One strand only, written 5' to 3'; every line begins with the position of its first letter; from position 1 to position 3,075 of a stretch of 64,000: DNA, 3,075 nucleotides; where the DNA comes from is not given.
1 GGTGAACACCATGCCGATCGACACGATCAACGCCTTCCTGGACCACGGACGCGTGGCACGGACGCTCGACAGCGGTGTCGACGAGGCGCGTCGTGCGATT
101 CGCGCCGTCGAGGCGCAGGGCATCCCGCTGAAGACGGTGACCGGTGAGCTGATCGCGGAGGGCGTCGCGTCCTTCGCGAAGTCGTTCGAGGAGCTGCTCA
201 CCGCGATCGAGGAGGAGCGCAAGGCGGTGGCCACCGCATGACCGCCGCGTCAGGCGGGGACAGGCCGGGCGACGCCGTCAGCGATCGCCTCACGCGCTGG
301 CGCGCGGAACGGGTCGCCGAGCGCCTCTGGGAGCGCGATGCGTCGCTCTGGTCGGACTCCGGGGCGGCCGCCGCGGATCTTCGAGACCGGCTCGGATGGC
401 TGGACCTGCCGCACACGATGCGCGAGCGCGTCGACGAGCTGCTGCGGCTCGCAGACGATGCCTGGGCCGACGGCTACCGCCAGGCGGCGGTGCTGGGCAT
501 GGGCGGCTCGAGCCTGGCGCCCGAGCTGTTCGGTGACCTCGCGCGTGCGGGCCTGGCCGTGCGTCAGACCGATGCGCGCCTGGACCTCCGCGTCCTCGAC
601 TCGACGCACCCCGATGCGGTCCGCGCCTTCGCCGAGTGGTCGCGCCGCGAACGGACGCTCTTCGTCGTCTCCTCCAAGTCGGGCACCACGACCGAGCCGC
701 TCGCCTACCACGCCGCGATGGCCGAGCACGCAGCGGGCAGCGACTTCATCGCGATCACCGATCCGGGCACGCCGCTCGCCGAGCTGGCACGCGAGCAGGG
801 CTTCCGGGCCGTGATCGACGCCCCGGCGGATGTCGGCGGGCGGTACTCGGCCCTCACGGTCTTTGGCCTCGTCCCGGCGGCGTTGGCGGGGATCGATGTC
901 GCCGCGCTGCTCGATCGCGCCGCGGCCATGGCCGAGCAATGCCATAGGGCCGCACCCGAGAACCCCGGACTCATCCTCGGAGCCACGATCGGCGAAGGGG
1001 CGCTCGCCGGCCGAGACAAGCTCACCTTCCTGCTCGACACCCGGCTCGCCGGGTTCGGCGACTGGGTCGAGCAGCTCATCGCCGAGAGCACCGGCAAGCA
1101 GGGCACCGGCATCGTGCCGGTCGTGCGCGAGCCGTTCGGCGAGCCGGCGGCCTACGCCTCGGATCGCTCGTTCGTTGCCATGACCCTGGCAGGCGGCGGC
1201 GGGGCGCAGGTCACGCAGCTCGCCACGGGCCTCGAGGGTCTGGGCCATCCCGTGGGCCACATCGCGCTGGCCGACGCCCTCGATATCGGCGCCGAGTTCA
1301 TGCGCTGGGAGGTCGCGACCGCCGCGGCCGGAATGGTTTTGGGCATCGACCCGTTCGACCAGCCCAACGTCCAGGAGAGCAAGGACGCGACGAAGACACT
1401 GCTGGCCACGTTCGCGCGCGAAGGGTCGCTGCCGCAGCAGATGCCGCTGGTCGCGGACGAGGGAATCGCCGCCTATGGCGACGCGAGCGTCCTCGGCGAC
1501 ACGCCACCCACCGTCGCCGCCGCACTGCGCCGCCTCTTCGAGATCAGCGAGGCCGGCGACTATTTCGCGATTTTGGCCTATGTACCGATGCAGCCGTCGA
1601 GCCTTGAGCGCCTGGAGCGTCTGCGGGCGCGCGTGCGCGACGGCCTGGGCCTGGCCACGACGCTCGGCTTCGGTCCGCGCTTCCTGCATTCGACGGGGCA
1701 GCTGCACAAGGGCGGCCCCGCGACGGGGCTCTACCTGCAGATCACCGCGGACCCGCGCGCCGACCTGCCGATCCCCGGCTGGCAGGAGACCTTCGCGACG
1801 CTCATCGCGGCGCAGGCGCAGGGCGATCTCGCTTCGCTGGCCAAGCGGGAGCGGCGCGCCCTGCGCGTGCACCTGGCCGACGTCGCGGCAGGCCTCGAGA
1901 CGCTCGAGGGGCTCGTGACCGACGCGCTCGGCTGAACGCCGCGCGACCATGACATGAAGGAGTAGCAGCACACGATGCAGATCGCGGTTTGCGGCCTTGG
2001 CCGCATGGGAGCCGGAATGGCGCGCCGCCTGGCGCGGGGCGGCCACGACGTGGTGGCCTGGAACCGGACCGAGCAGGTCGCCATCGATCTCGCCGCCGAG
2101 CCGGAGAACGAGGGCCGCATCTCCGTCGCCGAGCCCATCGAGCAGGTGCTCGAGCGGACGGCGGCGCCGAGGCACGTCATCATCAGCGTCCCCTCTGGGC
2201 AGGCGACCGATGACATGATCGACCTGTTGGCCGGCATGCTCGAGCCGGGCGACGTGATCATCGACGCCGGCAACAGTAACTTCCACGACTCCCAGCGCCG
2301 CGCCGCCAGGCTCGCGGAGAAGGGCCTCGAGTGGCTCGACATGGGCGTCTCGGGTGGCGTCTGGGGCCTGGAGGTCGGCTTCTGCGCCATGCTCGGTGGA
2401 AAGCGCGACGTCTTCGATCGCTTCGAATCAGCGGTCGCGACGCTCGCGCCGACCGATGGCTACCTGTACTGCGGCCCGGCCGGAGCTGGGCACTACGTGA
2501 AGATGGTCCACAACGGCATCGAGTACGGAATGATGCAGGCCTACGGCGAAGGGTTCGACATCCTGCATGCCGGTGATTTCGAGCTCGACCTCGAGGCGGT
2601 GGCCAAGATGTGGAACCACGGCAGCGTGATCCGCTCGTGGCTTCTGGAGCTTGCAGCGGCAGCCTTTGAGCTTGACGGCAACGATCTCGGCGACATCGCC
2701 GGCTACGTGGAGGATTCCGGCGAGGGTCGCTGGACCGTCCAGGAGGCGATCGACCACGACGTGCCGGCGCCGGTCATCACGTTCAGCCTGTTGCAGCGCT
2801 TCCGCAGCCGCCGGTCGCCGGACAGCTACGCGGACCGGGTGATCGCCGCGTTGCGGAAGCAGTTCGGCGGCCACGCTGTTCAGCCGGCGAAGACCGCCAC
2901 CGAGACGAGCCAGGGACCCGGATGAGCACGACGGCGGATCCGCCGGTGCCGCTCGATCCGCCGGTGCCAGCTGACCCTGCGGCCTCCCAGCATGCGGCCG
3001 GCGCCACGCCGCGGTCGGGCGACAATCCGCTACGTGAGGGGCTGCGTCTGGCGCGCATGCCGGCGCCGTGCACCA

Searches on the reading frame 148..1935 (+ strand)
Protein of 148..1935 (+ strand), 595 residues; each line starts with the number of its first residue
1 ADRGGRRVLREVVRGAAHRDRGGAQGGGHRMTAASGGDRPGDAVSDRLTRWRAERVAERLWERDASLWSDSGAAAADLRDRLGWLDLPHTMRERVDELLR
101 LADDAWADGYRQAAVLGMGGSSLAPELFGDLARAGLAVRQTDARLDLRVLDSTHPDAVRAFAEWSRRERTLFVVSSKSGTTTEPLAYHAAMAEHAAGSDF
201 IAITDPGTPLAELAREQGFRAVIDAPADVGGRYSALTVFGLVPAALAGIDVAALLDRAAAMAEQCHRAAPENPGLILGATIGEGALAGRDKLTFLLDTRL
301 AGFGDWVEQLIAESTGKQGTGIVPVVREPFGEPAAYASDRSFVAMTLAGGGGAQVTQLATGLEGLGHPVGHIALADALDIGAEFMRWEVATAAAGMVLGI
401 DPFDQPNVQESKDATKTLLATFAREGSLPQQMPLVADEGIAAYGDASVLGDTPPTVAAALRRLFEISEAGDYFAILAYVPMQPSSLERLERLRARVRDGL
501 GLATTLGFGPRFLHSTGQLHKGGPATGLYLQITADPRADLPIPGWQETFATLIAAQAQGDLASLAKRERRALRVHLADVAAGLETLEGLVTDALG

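Call 8: search_protein_families(library=pfam, proteins=[window:148-1935:+], max_evalue=0.001)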
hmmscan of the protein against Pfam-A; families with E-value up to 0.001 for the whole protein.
window:148-1935:+ (595 aa): 1 family
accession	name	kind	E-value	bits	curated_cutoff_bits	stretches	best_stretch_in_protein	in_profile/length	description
PF00342.24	PGI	-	1.6e-09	37.3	22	1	115-318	101-309/486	Phosphoglucose isomerase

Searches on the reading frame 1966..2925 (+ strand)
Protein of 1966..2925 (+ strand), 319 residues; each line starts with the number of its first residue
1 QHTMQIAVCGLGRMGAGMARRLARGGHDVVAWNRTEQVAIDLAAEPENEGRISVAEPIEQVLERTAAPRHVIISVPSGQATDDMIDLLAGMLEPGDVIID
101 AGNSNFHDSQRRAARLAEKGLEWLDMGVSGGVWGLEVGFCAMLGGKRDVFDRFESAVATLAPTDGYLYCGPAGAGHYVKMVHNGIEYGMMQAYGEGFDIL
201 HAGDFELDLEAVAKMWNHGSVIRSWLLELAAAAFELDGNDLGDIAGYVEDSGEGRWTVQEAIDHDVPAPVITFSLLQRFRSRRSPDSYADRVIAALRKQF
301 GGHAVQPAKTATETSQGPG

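Call 8: search_protein_families(library=pfam, proteins=[window:1966-2925:+], max_evalue=0.001)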
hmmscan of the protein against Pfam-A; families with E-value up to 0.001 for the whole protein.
window:1966-2925:+ (319 aa): 8 families
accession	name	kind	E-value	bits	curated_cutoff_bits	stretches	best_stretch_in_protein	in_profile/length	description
PF03446.21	NAD_binding_2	-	4.2e-36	124.8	21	1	5-161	1-153/161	NAD binding domain of 6-phosphogluconate dehydrogenase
PF00393.24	6PGD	-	2.7e-23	83.2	27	1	175-286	1-118/290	6-phosphogluconate dehydrogenase, C-terminal domain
PF02558.23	ApbA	-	1.4e-06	28.5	22.2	1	6-103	1-101/150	Ketopantoate reductase PanE/ApbA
PF03807.23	F420_oxidored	-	1.7e-06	29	21.6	1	5-103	1-93/94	NADP oxidoreductase coenzyme F420-dependent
PF02826.25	2-Hacid_dh_C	-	7.2e-06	25.9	25.1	1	3-120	36-145/178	D-isomer specific 2-hydroxyacid dehydrogenase, NAD binding domain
PF01210.29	NAD_Gly3P_dh_N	-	3.2e-05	24.4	23.1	1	5-100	1-101/158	NAD-dependent glycerol-3-phosphate dehydrogenase N-terminus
PF02737.24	3HCDH_N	-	0.00058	20.3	22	1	5-42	1-38/180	3-hydroxyacyl-CoA dehydrogenase, NAD binding domain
PF02254.24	TrkA_N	-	0.00082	20.1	23.8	0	6-44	1-39/116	TrkA-N domain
